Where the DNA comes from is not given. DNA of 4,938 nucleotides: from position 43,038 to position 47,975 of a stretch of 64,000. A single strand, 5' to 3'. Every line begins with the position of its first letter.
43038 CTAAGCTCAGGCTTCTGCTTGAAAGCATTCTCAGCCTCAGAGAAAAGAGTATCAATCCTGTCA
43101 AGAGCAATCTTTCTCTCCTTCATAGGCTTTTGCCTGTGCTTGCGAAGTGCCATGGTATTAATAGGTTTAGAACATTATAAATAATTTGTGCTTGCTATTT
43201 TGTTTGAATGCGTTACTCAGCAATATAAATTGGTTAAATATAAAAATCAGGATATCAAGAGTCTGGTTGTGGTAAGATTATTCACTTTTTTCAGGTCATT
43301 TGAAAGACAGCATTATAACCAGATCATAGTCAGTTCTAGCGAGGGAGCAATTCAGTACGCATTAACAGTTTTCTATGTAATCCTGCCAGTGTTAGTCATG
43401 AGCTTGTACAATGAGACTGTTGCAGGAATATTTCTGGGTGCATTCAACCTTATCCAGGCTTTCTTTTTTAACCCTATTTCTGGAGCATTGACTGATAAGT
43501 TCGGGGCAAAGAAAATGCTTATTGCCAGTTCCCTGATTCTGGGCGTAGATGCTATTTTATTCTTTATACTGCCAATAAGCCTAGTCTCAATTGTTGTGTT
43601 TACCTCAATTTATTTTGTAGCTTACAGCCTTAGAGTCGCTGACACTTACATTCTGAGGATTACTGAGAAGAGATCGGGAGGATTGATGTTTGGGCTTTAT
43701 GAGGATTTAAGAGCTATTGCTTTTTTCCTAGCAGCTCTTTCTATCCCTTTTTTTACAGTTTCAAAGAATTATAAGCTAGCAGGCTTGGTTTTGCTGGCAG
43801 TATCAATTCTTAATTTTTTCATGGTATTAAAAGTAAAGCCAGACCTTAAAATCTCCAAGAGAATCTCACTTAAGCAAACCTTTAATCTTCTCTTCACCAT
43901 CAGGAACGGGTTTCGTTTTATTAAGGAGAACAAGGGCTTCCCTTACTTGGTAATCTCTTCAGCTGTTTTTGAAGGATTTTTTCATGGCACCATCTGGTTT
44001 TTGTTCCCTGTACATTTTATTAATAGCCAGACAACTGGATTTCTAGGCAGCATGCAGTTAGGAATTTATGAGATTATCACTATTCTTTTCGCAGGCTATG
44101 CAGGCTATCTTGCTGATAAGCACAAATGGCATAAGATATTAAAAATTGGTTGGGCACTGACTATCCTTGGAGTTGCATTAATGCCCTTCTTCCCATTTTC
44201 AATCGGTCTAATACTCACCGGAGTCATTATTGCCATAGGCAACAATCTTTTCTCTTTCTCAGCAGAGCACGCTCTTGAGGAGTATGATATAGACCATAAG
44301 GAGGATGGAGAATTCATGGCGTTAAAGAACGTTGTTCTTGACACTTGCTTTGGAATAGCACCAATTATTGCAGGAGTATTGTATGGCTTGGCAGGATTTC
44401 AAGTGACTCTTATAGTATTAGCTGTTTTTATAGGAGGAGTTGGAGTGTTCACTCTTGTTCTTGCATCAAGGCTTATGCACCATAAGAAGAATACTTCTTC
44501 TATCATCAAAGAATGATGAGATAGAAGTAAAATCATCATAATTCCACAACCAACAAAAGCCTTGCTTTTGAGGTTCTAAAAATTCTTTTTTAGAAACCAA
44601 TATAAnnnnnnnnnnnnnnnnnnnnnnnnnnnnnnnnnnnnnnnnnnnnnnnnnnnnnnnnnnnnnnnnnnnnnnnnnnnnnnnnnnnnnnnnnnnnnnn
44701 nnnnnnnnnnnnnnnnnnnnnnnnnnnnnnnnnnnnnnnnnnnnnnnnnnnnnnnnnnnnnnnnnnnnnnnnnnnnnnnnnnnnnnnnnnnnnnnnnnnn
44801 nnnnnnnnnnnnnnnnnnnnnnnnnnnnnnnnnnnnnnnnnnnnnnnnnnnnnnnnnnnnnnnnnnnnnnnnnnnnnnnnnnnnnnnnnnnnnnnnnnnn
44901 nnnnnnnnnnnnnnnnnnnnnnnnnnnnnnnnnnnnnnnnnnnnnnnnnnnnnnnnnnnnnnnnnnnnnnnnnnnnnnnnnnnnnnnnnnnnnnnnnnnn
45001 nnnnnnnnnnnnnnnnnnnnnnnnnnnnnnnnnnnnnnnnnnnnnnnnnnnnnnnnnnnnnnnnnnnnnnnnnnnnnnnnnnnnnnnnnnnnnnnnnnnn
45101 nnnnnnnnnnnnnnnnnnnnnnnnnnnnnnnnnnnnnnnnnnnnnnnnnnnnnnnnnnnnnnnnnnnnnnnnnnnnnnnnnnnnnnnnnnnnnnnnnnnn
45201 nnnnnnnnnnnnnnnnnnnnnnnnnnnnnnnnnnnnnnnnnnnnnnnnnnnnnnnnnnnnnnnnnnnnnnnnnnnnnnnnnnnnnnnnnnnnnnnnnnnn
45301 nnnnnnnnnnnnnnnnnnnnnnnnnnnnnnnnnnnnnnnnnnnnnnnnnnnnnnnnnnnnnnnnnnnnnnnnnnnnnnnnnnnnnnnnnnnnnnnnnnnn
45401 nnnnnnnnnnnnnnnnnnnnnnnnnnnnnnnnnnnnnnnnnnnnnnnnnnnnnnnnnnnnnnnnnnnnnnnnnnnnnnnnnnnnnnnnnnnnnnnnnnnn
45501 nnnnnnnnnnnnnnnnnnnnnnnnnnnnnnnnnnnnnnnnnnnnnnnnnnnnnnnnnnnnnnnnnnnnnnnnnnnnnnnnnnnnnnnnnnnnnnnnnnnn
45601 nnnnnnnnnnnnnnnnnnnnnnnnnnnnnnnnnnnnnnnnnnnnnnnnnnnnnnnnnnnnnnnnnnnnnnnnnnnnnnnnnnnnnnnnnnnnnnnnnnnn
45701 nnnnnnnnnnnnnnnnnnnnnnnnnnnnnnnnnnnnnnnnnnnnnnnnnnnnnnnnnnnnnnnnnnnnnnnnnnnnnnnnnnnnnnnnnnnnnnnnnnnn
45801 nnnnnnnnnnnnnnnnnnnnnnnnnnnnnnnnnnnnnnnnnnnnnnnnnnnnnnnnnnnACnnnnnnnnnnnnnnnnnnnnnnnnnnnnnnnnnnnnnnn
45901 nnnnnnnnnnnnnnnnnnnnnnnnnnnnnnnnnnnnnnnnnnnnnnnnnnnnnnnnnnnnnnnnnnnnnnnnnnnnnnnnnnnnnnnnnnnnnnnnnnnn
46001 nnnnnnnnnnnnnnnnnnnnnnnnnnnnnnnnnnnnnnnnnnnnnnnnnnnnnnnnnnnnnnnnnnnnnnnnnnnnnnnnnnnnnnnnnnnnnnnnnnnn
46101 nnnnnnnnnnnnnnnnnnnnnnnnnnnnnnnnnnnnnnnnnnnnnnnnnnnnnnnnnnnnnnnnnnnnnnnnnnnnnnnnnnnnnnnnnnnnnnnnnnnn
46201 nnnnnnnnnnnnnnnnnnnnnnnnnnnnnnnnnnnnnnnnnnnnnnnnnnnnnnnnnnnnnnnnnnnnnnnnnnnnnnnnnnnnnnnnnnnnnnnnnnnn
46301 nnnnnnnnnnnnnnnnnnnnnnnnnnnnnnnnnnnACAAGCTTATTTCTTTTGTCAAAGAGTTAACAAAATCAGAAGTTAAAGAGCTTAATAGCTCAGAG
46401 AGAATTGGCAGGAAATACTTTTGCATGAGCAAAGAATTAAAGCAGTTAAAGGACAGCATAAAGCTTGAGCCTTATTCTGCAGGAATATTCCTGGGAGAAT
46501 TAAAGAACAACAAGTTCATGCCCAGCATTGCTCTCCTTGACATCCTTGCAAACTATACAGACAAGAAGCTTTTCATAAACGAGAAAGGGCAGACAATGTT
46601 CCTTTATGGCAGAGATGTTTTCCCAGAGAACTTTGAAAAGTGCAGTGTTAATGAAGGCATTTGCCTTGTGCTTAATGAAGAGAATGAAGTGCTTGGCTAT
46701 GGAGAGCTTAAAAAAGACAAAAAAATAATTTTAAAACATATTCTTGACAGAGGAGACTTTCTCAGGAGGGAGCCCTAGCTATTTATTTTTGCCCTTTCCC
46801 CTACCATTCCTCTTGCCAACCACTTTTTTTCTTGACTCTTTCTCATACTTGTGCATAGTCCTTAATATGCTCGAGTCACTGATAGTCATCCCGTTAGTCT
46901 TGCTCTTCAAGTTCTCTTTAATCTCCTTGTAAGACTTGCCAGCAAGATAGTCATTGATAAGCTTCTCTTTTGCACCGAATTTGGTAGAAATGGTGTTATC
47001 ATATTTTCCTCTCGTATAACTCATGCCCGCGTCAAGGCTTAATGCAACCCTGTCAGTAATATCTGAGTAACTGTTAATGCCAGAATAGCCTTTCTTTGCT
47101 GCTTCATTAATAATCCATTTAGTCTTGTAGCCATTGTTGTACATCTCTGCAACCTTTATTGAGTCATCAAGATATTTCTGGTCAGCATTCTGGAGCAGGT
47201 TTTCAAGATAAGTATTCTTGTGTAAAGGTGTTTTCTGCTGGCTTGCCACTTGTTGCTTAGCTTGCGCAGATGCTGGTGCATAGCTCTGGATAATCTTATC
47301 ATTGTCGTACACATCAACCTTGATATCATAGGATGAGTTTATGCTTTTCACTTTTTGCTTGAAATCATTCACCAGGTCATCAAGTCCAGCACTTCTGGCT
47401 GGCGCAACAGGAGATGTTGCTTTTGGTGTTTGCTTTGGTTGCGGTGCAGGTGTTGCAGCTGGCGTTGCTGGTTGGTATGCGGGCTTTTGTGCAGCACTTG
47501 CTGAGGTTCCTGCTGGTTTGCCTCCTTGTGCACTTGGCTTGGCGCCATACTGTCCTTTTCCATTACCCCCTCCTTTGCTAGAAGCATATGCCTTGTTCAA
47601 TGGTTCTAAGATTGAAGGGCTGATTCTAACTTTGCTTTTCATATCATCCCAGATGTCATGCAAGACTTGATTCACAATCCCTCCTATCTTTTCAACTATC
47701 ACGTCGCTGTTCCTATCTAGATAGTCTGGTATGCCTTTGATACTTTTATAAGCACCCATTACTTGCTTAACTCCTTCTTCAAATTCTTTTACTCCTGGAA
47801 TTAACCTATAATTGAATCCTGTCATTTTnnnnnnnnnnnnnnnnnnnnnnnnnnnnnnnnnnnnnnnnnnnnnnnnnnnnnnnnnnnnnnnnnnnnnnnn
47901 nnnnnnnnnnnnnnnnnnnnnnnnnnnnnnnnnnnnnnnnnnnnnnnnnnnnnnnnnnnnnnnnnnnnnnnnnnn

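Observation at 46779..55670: Nine-gene coupled operon: LysM, NodB deacetylase, MoxR AAA+, HExxH-vWA, unknown, 2x glycine-zipper, PD-(D/E)xK, low-complexity HTH protein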

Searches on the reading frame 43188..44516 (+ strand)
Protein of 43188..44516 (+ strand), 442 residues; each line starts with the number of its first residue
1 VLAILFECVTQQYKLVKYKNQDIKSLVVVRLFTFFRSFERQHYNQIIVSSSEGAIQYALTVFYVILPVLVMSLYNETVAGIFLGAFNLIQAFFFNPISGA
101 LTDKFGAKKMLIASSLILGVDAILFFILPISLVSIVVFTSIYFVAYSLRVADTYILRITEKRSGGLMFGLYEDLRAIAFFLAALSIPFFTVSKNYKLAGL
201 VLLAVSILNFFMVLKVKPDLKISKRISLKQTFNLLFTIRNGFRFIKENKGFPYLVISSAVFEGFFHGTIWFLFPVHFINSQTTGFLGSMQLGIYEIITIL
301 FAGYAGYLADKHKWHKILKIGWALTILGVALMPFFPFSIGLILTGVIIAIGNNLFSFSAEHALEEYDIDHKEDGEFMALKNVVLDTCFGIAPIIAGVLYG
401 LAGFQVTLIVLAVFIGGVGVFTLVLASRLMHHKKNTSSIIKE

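Call 55: search_protein_families(library=pfam, proteins=[window:43188-44516:+], max_evalue=0.01)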
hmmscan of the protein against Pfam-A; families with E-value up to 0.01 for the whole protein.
window:43188-44516:+ (442 aa): 1 family
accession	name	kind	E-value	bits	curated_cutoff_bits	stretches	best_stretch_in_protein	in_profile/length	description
PF07690.21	MFS_1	-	2e-23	83.3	33.4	2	57-355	10-315/347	Major Facilitator Superfamily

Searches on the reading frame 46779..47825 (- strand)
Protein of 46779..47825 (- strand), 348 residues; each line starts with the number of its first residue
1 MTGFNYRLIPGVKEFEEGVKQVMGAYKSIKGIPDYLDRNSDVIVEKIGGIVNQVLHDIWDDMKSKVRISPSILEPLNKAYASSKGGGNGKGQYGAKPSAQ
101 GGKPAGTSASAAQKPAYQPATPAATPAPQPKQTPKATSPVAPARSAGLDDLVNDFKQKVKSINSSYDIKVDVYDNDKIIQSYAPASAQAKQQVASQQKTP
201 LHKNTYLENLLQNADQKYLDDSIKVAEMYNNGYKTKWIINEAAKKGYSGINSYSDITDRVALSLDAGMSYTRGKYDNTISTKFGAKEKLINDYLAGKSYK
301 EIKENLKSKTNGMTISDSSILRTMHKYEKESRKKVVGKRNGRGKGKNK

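Call 3: search_protein_families(library=pfam, proteins=[window:46779-47825:-], max_evalue=0.1)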
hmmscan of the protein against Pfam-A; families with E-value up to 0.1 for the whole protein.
window:46779-47825:- (348 aa): 0 families

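Call 4: search_protein_families(library=padloc, proteins=[window:46779-47825:-], max_evalue=0.1)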
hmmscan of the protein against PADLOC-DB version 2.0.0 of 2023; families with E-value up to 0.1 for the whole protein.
window:46779-47825:- (348 aa): 0 families

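Call 25: search_protein_families(library=ncbifam, proteins=[window:46779-47825:-], max_evalue=0.1)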
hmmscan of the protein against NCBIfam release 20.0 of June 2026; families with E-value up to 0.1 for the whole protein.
window:46779-47825:- (348 aa): 5 families
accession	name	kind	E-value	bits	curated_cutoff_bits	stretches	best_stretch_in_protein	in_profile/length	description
NF033587.1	transpos_IS6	equivalog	0.02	14.6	125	0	292-335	17-59/202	IS6 family transposase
NF006148.0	PRK08295.1-5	equivalog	0.027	13.8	208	1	287-329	170-209/218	RNA polymerase sporulation sigma factor SigH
TIGR00982.1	uS12_E_A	equivalog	0.03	14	140.2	0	20-59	73-112/139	30S ribosomal protein S12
NF009097.0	PRK12438.1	subfamily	0.036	12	1254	1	94-163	900-968/991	hypothetical protein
NF005423.0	PRK07003.1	equivalog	0.087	11.2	1260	1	82-212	362-482/831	DNA polymerase III subunit gamma/tau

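Call 27: find_homologous_proteins(query=window:46779-47825:-)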
Query window:46779-47825:- (348 aa): 20 proteins with E <= 0.001 among 3730 candidates.
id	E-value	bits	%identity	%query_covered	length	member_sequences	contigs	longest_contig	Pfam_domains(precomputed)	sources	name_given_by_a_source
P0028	1.2e-175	602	79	100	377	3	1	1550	-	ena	-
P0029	1.1e-127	444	75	78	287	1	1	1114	-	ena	-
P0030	2.6e-91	325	52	95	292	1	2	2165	-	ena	-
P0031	6.6e-90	320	44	97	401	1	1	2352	-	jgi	jgi:hypothetical protein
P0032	2.3e-88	315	49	99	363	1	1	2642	-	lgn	-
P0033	2.6e-86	308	45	99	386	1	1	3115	-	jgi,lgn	jgi:hypothetical protein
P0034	8.0e-85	303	48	97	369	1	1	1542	-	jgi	jgi:hypothetical protein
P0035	6.7e-84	300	49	91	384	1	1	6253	-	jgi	jgi:hypothetical protein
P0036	2.3e-77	279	47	93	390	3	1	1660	-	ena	-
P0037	3.1e-71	259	42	97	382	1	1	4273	-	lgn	-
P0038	1.3e-66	244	39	96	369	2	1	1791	-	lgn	-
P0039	3.9e-60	222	39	96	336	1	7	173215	-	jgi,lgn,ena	-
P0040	8.4e-58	215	37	96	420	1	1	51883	-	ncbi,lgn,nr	ncbi:hypothetical protein JW756_05040 [Candidatus Woesearchaeota archaeon]|nr:hypothetical protein [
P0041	2.1e-57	213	50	62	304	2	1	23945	-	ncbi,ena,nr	ncbi:MAG TPA: hypothetical protein VJ461_02745 [Candidatus Nanoarchaeia archaeon]|nr:hypothetical pr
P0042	2.8e-52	197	39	98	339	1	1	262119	-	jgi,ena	-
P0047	4.7e-42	163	51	48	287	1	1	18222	-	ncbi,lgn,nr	ncbi:hypothetical protein KY348_06860 [Candidatus Woesearchaeota archaeon]|nr:hypothetical protein [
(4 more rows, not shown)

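Call 28: find_encoding_contigs(protein=P0042, flank=10000, max_places=1)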
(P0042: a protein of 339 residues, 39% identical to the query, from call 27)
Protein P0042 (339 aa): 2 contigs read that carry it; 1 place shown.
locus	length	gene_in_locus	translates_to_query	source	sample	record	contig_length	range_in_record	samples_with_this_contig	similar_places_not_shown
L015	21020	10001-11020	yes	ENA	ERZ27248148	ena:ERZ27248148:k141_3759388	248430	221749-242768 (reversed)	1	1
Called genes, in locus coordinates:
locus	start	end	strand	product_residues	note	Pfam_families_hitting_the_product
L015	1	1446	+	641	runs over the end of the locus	PF07973:tRNA_SAD, PF00587:tRNA-synt_2b, PF03129:HGTP_anticodon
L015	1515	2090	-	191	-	-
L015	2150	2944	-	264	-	PF00398:RrnaAD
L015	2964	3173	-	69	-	-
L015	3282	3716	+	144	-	-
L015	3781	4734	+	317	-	-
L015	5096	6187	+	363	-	-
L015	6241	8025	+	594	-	PF01522:Polysacc_deac_1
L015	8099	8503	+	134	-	-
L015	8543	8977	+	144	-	PF13488:Gly-zipper_Omp (faint), PF13441:Gly-zipper_YMGG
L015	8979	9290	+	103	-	-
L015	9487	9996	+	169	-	PF04471:Mrr_cat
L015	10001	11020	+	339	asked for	-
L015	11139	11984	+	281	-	-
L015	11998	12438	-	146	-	PF17833:pre-PUA_NIP7 (weak), PF03657:UPF0113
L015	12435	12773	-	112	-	-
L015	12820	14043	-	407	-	-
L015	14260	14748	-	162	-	-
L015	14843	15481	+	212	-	PF02163:Peptidase_M50 (faint)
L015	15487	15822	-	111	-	-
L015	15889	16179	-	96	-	-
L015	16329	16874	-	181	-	-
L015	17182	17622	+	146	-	-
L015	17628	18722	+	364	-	-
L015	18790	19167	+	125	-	-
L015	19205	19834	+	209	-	PF01135:PCMT, PF00398:RrnaAD, PF13489:Methyltransf_23 (weak), PF13847:Methyltransf_31 (weak), PF08241:Methyltransf_11 (faint), PF13649:Methyltransf_25 (weak)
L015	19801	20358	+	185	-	-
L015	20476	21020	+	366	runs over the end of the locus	PF04055:Radical_SAM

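Call 29: find_encoding_contigs(protein=P0047, flank=10000, max_places=1)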
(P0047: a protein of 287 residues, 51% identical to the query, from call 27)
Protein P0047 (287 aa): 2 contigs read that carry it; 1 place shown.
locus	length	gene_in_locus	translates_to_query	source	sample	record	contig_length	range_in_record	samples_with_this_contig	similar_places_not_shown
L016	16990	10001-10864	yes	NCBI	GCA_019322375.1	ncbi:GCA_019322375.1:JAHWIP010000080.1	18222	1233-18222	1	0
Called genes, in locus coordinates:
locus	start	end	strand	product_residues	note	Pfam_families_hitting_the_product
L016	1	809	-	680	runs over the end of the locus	PF01139:RtcB, PF14890:Intein_splicing, PF14528:LAGLIDADG_3 (faint), PF01139:RtcB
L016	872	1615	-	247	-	PF01978:TrmB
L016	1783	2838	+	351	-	PF13458:Peripla_BP_6, PF01094:ANF_receptor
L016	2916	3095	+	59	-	-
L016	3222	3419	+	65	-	PF01325:Fe_dep_repress (weak)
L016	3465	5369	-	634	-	PF08915:tRNA-Thr_ED, PF00587:tRNA-synt_2b, PF03129:HGTP_anticodon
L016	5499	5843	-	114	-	-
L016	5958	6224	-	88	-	-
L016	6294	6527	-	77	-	-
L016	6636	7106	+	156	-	-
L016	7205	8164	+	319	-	-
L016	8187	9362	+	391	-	PF01522:Polysacc_deac_1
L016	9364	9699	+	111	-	-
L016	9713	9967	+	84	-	-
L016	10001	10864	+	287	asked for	-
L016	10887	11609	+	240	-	PF01209:Ubie_methyltran, PF03848:TehB (weak), PF05175:MTS (weak), PF13489:Methyltransf_23, PF13649:Methyltransf_25, PF13847:Methyltransf_31, PF08241:Methyltransf_11, PF08242:Methyltransf_12, +1 more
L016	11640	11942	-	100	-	-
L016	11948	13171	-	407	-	-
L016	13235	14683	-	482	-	PF03901:Glyco_transf_22 (weak), PF02366:PMT, PF13231:PMT_2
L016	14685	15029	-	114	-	PF00892:EamA, PF10639:TMEM234 (weak), PF03151:TPT (weak)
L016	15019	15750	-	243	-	PF00535:Glycos_transf_2, PF10111:Glyco_tranf_2_2 (weak), PF13641:Glyco_tranf_2_3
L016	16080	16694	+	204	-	PF02163:Peptidase_M50 (weak)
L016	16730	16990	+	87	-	PF01135:PCMT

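Call 55: search_protein_families(library=pfam, proteins=[L015:3730-4734:+, L015:11130-11984:+], max_evalue=0.01)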
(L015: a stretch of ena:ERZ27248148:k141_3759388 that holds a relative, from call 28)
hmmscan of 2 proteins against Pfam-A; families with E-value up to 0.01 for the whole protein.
L015:3730-4734:+ (334 aa): 0 families

L015:11130-11984:+ (284 aa): 0 families

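Call 61: find_related_loci(query=A3, collection=viral_contigs, flank=8000)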
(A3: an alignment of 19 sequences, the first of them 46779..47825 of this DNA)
Query A3 (348 aa) in viral_contigs; peptide patterns used: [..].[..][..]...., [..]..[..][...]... (x = any residue, [..] = any of these).
265 stretches matched a pattern, but none encodes a relative of the query by tblastn (E <= 1e-3).

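Call 63: predict_structure(alignment_id=A3)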
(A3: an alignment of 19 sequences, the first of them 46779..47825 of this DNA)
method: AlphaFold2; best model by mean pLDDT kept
length: 348 residues; sequences in the alignment: 19
mean_pLDDT: 64.0   pTM: 0.40
mean pLDDT of the five models: 64.0, 63.6, 63.4, 62.5, 59.0
residues with pLDDT >= 90: 86; 70-90: 73; 50-70: 55; < 50: 134
segments of 3 or more residues with pLDDT < 50: 1-13, 25-33, 61-114, 116-125, 127-145, 187-203
pLDDT, mean of each block of 10 residues (from residue 1): 36 50 48 49 53 50 40 31 34 38 39 41 41 33 52 79 71 67 57 37 64 85 94 95 91 94 90 88 90 93 92 91 92 79 53
secondary structure, 60 per line:
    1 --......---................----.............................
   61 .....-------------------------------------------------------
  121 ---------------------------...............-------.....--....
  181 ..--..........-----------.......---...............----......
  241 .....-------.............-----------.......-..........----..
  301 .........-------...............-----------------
elements in order: H3-8 H12-27 H32-65 H148-162 E170-174 E177-182 H185-194 H206-212 H216-230 H235-245 H253-265 H277-283 H285-294 H299-309 H317-331

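Call 65: fold_search(model_id=the predicted structure, library=pdb)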
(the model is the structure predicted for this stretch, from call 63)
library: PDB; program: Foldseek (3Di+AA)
matches with E <= 10: 130; with E <= 0.001: 0
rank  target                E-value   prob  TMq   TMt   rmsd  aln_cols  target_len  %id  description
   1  3e3v                  5.3e-01  0.20  0.12  0.22  10.2       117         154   19  Crystal structure of RecX from Lactobacillus salivarius (released 2008-09-02)
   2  5gan_J                8.4e-01  0.06  0.11  0.07  22.0       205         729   11  The overall structure of the yeast spliceosomal U4/U6.U5 tri-snRNP at 3.7 Angstrom (released 2016-01-27)
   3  5f0g_B                9.4e-01  0.06  0.11  0.16  17.8       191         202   15  Structure of the glutathione transferase delta 2 from Drosophila melanogaster (released 2017-04-05)
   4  4cek                  1.3e+00  0.04  0.09  0.11  15.3       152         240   12  Crystal structure of the second MIF4G domain of human nonsense mediated decay factor UPF2 (released 2013-12-11)
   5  9g25_I                1.8e+00  0.03  0.10  0.12  26.9       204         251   12  snR30 snoRNP - State 1 - Utp23-Krr1-deltaC3 (released 2025-06-18)
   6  9gbt_A                2.1e+00  0.05  0.11  0.16  13.0       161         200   16  De novo designed retro-aldolase 13 (RAD13) (released 2025-08-13)
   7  4a4p_A                2.2e+00  0.12  0.13  0.21   8.7        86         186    7  crystal structure of the Sec7 domain from human cytohesin1 (released 2012-10-31)
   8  3h20                  2.2e+00  0.09  0.12  0.14  14.4       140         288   10  Crystal structure of primase RepB' (released 2009-04-28)
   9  3jc1_Aa               2.2e+00  0.03  0.08  0.14  19.2       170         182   10  Electron cryo-microscopy of the IST1-CHMP1B ESCRT-III copolymer (released 2015-12-16)
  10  3wyw_A                2.3e+00  0.02  0.08  0.11  18.5       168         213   12  Structural characterization of catalytic site of a Nilaparvata lugens delta-class glutathione transferase (released 2015-01-14)
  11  6hxl_H                2.4e+00  0.07  0.11  0.14  14.5       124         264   15  Structure of the citryl-CoA lyase core module of human ATP citrate lyase in complex with citrate and CoASH (space grou (released 2019-04-10)
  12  8wiw_3                2.9e+00  0.02  0.09  0.10  19.7       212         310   14  Cryo-EM structure of the flagellar C ring in the CW state (released 2024-09-04)
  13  2e1n_A                3.2e+00  0.20  0.11  0.28   7.0        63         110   21  Crystal structure of the Cyanobacterium circadian clock modifier Pex (released 2006-11-28)
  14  2dql_A                3.2e+00  0.16  0.10  0.27   6.7        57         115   23  Crystal structure of the circadian clock associated protein Pex from anabaena (released 2007-05-29)
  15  1yoz_B                3.2e+00  0.03  0.09  0.19  14.4       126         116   15  Predicted coding region AF0941 from Archaeoglobus fulgidus (released 2005-02-08)
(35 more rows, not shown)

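Call 72: fold_search(model_id=the predicted structure, library=viral)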
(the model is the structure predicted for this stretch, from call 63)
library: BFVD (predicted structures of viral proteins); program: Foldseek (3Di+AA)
matches with E <= 10: 173; with E <= 0.001: 0
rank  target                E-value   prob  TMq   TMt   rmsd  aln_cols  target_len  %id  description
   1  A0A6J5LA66            1.6e-01  0.13  0.12  0.16  19.3       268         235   11  Uncharacterized protein [uncultured Caudovirales phage]
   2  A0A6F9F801            2.8e-01  0.08  0.12  0.10  26.2       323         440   14  (no name in the UniProt tables at hand)
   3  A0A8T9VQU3            4.4e-01  0.12  0.16  0.18  18.5       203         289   14  (no name in the UniProt tables at hand)
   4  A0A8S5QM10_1          4.4e-01  0.07  0.11  0.05  32.6       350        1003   11  Uncharacterized protein [Ackermannviridae sp. ctQad106]
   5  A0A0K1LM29            5.5e-01  0.15  0.13  0.20  16.0       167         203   12  HTH DNA binding protein [Rhodobacter phage RcSpartan]
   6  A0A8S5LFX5            6.2e-01  0.04  0.08  0.11  25.7       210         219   11  Regulatory protein [Siphoviridae sp. ctDo63]
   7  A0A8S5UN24            7.8e-01  0.06  0.10  0.10  18.6       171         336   13  NTP-PPase-like protein [Siphoviridae sp. ctzr51]
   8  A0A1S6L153            8.7e-01  0.06  0.09  0.10  28.6       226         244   13  (no name in the UniProt tables at hand)
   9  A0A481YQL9            9.7e-01  0.06  0.12  0.09  20.3       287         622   11  Uncharacterized protein [Pithovirus LCDPAC01]
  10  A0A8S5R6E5            1.4e+00  0.04  0.12  0.12  21.1       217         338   14  HOMEOBOX PROTEIN PAX-6/DNA COMPLEX, PAIRED DOMAIN, TRANSCRIPTION, PROTEIN-DNA.5A [Myoviridae sp. ctaOv25]
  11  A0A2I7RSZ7            1.5e+00  0.04  0.09  0.15  16.2       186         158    6  (no name in the UniProt tables at hand)
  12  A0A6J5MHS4            1.8e+00  0.05  0.10  0.17  12.9       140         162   10  Uncharacterized protein [uncultured Caudovirales phage]
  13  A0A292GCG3            1.9e+00  0.10  0.13  0.28  11.8       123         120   17  (no name in the UniProt tables at hand)
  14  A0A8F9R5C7            1.9e+00  0.03  0.11  0.10  24.9       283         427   11  (no name in the UniProt tables at hand)
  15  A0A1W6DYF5            2.0e+00  0.66  0.12  0.57   1.9        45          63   27  Uncharacterized protein [Aeromonas phage phiA8-29]
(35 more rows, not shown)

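Call 94: search_protein_families(library=phrogs, proteins=[window:46779-47825:-], max_evalue=0.01)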
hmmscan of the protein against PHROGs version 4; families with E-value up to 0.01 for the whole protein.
window:46779-47825:- (348 aa): 0 families
